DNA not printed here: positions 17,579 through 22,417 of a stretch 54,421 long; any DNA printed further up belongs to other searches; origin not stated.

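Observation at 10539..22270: Translationally coupled operon of three giant non-enzymatic proteins (891/1509/1513 aa): candidate uncharacterised scaffold system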

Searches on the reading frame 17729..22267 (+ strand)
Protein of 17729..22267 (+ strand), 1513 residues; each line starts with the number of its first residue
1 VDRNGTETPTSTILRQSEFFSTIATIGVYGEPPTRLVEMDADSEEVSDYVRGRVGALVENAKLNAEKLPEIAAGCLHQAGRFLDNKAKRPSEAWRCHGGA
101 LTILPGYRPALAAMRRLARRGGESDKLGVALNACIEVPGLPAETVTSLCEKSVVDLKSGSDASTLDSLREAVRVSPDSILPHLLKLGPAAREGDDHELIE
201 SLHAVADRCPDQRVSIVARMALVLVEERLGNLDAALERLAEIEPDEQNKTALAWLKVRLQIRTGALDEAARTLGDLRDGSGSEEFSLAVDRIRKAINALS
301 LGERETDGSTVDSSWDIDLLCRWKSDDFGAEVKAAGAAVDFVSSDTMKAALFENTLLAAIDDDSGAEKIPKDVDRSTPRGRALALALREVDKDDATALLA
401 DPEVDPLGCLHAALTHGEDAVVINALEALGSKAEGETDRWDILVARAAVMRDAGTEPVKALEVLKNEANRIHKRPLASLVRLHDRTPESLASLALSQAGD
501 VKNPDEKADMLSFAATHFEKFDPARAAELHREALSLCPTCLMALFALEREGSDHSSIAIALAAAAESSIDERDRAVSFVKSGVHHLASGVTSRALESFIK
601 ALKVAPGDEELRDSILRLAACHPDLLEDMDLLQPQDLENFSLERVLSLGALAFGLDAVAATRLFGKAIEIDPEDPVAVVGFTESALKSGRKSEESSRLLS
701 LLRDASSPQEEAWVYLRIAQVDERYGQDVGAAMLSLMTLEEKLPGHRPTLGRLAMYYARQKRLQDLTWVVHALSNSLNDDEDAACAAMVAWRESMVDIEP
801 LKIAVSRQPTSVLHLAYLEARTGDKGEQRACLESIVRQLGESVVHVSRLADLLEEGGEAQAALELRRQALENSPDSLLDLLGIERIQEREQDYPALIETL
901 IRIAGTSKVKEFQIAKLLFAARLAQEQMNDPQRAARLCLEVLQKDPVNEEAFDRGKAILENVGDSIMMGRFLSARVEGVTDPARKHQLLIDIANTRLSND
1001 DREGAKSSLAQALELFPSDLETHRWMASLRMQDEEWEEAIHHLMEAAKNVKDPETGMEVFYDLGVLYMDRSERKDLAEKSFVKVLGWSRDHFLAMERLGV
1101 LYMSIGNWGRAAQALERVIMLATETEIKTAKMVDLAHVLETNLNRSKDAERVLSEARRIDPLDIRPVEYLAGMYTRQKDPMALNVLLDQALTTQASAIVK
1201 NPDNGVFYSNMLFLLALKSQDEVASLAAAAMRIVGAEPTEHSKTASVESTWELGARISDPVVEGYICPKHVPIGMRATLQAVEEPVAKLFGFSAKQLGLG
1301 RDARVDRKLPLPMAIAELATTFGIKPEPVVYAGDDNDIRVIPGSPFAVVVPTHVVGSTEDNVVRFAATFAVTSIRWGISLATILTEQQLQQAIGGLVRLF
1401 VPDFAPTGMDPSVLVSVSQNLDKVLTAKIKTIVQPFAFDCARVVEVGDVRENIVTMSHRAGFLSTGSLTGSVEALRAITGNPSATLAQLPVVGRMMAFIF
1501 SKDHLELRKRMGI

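Call 6: search_protein_families(library=pfam, proteins=[window:17729-22267:+], max_evalue=0.1)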
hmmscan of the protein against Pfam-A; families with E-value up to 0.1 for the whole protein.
window:17729-22267:+ (1513 aa): 15 families
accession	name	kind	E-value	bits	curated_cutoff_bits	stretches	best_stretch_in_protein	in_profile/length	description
PF14559.12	TPR_19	-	1.6e-16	60.8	25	2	998-1052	3-57/68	Tetratricopeptide repeat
PF07719.23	TPR_2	-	4e-10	39.5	27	0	1094-1122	3-31/34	Tetratricopeptide repeat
PF13428.12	TPR_14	-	1.5e-09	38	23.5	0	988-1028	3-43/44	Tetratricopeptide repeat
PF13181.12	TPR_8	-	9.8e-08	32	25.7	0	1059-1091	3-34/34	Tetratricopeptide repeat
PF23914.1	TPR_CcmH_CycH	-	2.8e-07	30.9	42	0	1098-1179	56-136/158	Cytochrome c-type biogenesis protein H TPR domain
PF00515.34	TPR_1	-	1.2e-05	25.3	27.8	0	1097-1121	6-30/34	Tetratricopeptide repeat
PF13176.12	TPR_7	-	2.9e-05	24.3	27.9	1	1094-1120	1-27/36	Tetratricopeptide repeat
PF13429.12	TPR_15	-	7.7e-05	22.7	26.2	1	446-691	13-264/280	Tetratricopeptide repeat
PF13432.12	TPR_16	-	9.3e-05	23.2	32.7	0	991-1047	2-57/65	Tetratricopeptide repeat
PF13424.12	TPR_12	-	0.00014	22.4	30.1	0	1021-1085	4-72/77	Tetratricopeptide repeat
PF25064.1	ARM_TT21_5th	-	0.0002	22.1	27.8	0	508-602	3-99/117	TT21 fifth ARM repeats domain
PF09613.16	HrpB1_HrpK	-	0.0088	16.1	29.3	0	250-284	45-79/126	Bacterial type III secretion protein (HrpB1_HrpK)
PF13174.12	TPR_6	-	0.01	16.9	26.3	0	1094-1119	2-27/33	Tetratricopeptide repeat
PF13431.12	TPR_17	-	0.015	16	24.4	0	663-677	1-15/34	Tetratricopeptide repeat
PF09976.15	TPR_21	-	0.049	13.8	25.5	1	190-248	87-145/193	Tetratricopeptide repeat-like domain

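Call 7: search_protein_families(library=ncbifam, proteins=[window:17729-22267:+], max_evalue=0.1)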
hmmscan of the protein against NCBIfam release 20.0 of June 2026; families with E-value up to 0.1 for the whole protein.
window:17729-22267:+ (1513 aa): 12 families
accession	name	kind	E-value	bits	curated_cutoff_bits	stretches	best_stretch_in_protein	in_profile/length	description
TIGR02917.1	PEP_TPR_lipo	equivalog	4.5e-26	91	312.2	4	992-1193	403-596/899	XrtA/PEP-CTERM system TPR-repeat protein PrsT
NF040959.1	MamA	equivalog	8.6e-15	54.7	200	2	1054-1179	68-188/204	magnetosome protein MamA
NF008757.0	PRK11788.1-5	equivalog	1.6e-12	47.3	363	3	1055-1182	105-232/388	lipopolysaccharide assembly protein LapB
TIGR02521.1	type_IV_pilW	equivalog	2.5e-10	40.3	154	2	1034-1146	113-219/234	type IV pilus biogenesis/stability protein PilW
NF033758.1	gliding_GltE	equivalog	3.6e-06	26.2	225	1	921-1046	158-282/411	adventurous gliding motility TPR repeat lipoprotein GltE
TIGR00540.1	TPR_hemY_coli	hypoth_equivalog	2.6e-05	23.2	142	2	1097-1155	331-384/385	heme biosynthesis-associated TPR protein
NF033920.0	C39_PA2778_fam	equivalog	4.6e-05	23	150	0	987-1048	191-252/255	PA2778 family cysteine peptidase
NF008756.0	PRK11788.1-4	equivalog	5.9e-05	22.3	474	0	987-1075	181-267/389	lipopolysaccharide assembly protein LapB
NF047507.1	TPR_BatC_Lepto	exception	0.00096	18.7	175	0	1005-1094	43-132/214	TPR repeat-containing protein BatC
NF002725.1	PRK02603.1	equivalog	0.0039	17.2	143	0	1032-1113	47-127/173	photosystem I assembly protein Ycf3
NF052312.1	T9SS_PorW_SprE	equivalog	0.019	13.6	250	0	1022-1086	181-244/716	type IX secretion system periplasmic lipoprotein PorW/SprE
TIGR00990.1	3a0801s09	subfamily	0.074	11.7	757.25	0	999-1107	344-448/615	mitochondrial import receptor subunit TOM70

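Call 22: find_homologous_proteins(query=window:17729-22267:+)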
Query window:17729-22267:+ (1513 aa): 136 proteins with E <= 0.001 among 8000 candidates; the best 120 are listed.
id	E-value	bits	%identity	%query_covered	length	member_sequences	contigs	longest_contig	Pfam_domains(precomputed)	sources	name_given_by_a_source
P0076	0.0e+0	3005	90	100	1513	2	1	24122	PF14559.13,PF00515.35,PF13432.13,PF13428.13,PF13181.13,PF07719.24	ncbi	-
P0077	0.0e+0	2942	88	100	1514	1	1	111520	PF14559.13,PF00515.35,PF13429.13,PF13181.13,PF07719.24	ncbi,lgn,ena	-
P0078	0.0e+0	2867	86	100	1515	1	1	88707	PF14559.13,PF00515.35,PF13424.13,PF13428.13,PF13181.13,PF07719.24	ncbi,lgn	-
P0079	0.0e+0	2807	84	100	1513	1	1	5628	PF14559.13,PF23914.2,PF13414.13,PF00515.35,PF13428.13,PF13181.13,PF07719.24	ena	-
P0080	0.0e+0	1260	44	98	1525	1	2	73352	PF14559.13,PF00515.35,PF13424.13,PF13428.13,PF13181.13,PF25064.2,PF07719.24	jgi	jgi:tetratricopeptide (TPR) repeat protein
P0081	0.0e+0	1233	44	98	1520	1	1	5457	PF00515.35,PF13176.13,PF13428.13,PF13181.13,PF07719.24,PF13174.13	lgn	-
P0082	0.0e+0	1215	43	100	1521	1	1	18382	PF14559.13,PF13414.13,PF00515.35,PF13176.13,PF13428.13,PF13181.13,PF25064.2,PF07719.24,PF13174.13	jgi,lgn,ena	-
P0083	0.0e+0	1210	43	98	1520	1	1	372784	PF14559.13,PF13428.13,PF13181.13,PF07719.24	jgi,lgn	-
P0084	0.0e+0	1206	43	100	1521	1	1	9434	PF14559.13,PF00515.35,PF13176.13,PF13428.13,PF13181.13,PF25064.2,PF07719.24,PF13174.13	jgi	jgi:tetratricopeptide (TPR) repeat protein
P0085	3.3e-282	958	37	98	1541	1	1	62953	PF13431.13,PF23914.2,PF13414.13,PF13428.13,PF25064.2,PF14559.13,PF00515.35,PF12895.14,PF13424.13,PF13429.13,PF13181.13,PF07719.24,PF13174.13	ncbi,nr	ncbi:MAG: tetratricopeptide repeat protein [Deltaproteobacteria bacterium]|nr:tetratricopeptide repe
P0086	1.8e-279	949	37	98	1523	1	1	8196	PF13181.13,PF07719.24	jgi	jgi:tetratricopeptide (TPR) repeat protein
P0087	1.1e-216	741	40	68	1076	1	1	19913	PF14559.13,PF00515.35,PF13176.13,PF13428.13,PF25064.2,PF07719.24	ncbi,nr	ncbi:MAG: hypothetical protein JRF63_00035, partial [Deltaproteobacteria bacterium]|nr:hypothetical 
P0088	3.0e-54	202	26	65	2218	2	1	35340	PF14559.13,PF13432.13,PF13428.13,PF25064.2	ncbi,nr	ncbi:MAG: hypothetical protein VYE22_37315 [Myxococcota bacterium]|nr:hypothetical protein [Myxococc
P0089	1.8e-50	190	26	65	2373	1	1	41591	PF14559.13,PF13431.13,PF13432.13,PF13428.13,PF13181.13,PF25064.2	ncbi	-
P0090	4.0e-50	189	26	39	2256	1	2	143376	PF14559.13,PF13424.13,PF13428.13,PF13181.13,PF07719.24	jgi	jgi:lipopolysaccharide biosynthesis regulator YciM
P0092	1.1e-46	177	26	63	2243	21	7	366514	PF14559.13,PF13428.13,PF13181.13,PF25064.2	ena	-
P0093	5.6e-46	175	26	6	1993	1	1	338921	PF14559.13,PF13431.13,PF23914.2,PF13414.13,PF00515.35,PF13432.13,PF13428.13,PF13181.13,PF25064.2,PF07719.24,PF13174.13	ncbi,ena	-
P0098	1.0e-37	148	25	39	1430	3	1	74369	PF13431.13,PF13181.13,PF07719.24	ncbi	-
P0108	2.9e-24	103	26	41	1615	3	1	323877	PF14559.13,PF25064.2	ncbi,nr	ncbi:MAG TPA: hypothetical protein VH374_22825 [Polyangia bacterium]|nr:hypothetical protein [Polyan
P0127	7.4e-18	82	25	44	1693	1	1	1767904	PF14559.13,PF13431.13,PF13414.13,PF00515.35,PF13176.13,PF13432.13,PF13428.13,PF13181.13,PF25064.2,PF07719.24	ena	-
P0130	2.4e-16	77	27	27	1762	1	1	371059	PF13431.13,PF23914.2,PF13414.13,PF13176.13,PF13428.13,PF25064.2,PF14559.13,PF07714.24,PF00069.32,PF00515.35,PF13424.13,PF13432.13,PF13181.13,PF07719.24,PF13174.13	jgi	jgi:tetratricopeptide (TPR) repeat protein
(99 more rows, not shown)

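Call 52: find_encoding_contigs(protein=P0092, flank=10000, max_places=2)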
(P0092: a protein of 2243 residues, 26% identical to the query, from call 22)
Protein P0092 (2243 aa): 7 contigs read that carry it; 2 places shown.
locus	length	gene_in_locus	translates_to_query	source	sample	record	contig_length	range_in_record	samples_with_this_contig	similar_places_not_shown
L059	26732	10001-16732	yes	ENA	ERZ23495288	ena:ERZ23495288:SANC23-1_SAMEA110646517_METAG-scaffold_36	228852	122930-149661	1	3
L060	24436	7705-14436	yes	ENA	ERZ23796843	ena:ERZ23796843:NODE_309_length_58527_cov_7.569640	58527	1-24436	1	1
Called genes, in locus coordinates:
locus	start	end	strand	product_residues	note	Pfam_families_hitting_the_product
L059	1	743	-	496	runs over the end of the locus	PF01381:HTH_3, PF12844:HTH_19 (faint), PF13560:HTH_31, PF06114:Peptidase_M78, PF09856:ScfRs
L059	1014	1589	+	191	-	PF00081:Sod_Fe_N, PF02777:Sod_Fe_C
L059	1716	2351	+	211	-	PF07719:TPR_2 (faint), PF13432:TPR_16, PF13371:TPR_9 (faint), PF14559:TPR_19 (weak)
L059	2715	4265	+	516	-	PF00221:Lyase_aromatic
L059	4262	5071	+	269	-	PF02522:Antibiotic_NAT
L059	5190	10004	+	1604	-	-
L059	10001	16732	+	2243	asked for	PF13181:TPR_8 (faint), PF13428:TPR_14 (faint), PF14559:TPR_19 (faint), PF25064:ARM_TT21_5th (faint)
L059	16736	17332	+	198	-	-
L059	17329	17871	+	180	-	PF01467:CTP_transf_like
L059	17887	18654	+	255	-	PF10728:DUF2520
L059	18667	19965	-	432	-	PF00069:Pkinase, PF07714:PK_Tyr_Ser-Thr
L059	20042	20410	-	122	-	-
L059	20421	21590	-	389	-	PF09084:NMT1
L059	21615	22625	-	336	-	-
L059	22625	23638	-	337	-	-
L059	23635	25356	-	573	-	PF00069:Pkinase, PF07714:PK_Tyr_Ser-Thr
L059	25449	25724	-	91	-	-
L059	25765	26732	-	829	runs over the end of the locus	PF02861:Clp_N (weak), PF13191:AAA_16, PF00004:AAA, PF17871:AAA_lid_9, PF00004:AAA (weak), PF07724:AAA_2, PF07728:AAA_5, PF10431:ClpB_D2-small, +4 more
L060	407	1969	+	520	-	PF00221:Lyase_aromatic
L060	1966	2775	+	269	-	PF02522:Antibiotic_NAT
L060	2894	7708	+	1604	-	-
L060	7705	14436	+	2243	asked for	PF13181:TPR_8 (faint), PF13428:TPR_14 (faint), PF14559:TPR_19 (faint), PF25064:ARM_TT21_5th (faint)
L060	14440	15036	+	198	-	-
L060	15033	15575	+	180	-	PF01467:CTP_transf_like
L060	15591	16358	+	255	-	PF10728:DUF2520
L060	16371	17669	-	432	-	PF00069:Pkinase, PF07714:PK_Tyr_Ser-Thr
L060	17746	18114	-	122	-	-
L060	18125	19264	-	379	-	PF09084:NMT1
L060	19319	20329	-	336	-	-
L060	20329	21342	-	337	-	-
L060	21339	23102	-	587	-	PF00069:Pkinase, PF07714:PK_Tyr_Ser-Thr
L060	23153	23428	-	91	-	-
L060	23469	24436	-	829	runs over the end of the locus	PF02861:Clp_N (weak), PF13191:AAA_16, PF00004:AAA, PF17871:AAA_lid_9, PF00004:AAA (weak), PF07724:AAA_2, PF07728:AAA_5, PF10431:ClpB_D2-small, +4 more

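Call 53: find_encoding_contigs(protein=P0093, flank=10000, max_places=2)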
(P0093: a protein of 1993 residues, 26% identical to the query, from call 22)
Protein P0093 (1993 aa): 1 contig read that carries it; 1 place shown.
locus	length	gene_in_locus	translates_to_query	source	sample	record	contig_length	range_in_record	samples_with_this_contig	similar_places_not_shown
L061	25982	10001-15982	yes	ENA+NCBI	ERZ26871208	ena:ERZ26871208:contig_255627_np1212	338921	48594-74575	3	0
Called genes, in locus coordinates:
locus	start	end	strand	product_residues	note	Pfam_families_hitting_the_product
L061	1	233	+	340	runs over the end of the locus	PF04055:Radical_SAM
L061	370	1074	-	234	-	PF07969:Amidohydro_3, PF01979:Amidohydro_1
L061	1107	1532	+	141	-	-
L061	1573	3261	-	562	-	PF17391:Urocanase_N, PF01175:Urocanase, PF17392:Urocanase_C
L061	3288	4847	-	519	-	PF00221:Lyase_aromatic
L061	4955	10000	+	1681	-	PF13428:TPR_14 (faint), PF07719:TPR_2 (faint), PF13174:TPR_6 (faint), PF13181:TPR_8 (faint), PF14559:TPR_19 (faint), PF25064:ARM_TT21_5th (faint), PF13432:TPR_16 (weak)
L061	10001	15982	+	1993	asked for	PF14559:TPR_19 (faint), PF00515:TPR_1 (faint), PF07719:TPR_2 (faint), PF13174:TPR_6 (faint), PF13181:TPR_8 (faint), PF13414:TPR_11 (faint), PF13428:TPR_14 (faint), PF13431:TPR_17 (faint), +3 more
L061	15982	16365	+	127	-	-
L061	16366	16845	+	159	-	-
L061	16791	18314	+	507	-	-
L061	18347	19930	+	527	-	PF00069:Pkinase, PF03109:ABC1 (faint), PF07714:PK_Tyr_Ser-Thr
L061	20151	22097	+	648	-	PF00069:Pkinase, PF07714:PK_Tyr_Ser-Thr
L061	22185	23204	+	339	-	PF04055:Radical_SAM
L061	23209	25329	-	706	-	PF00270:DEAD, PF00271:Helicase_C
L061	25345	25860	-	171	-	-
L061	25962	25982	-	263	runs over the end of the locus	PF13620:CarboxypepD_reg (faint)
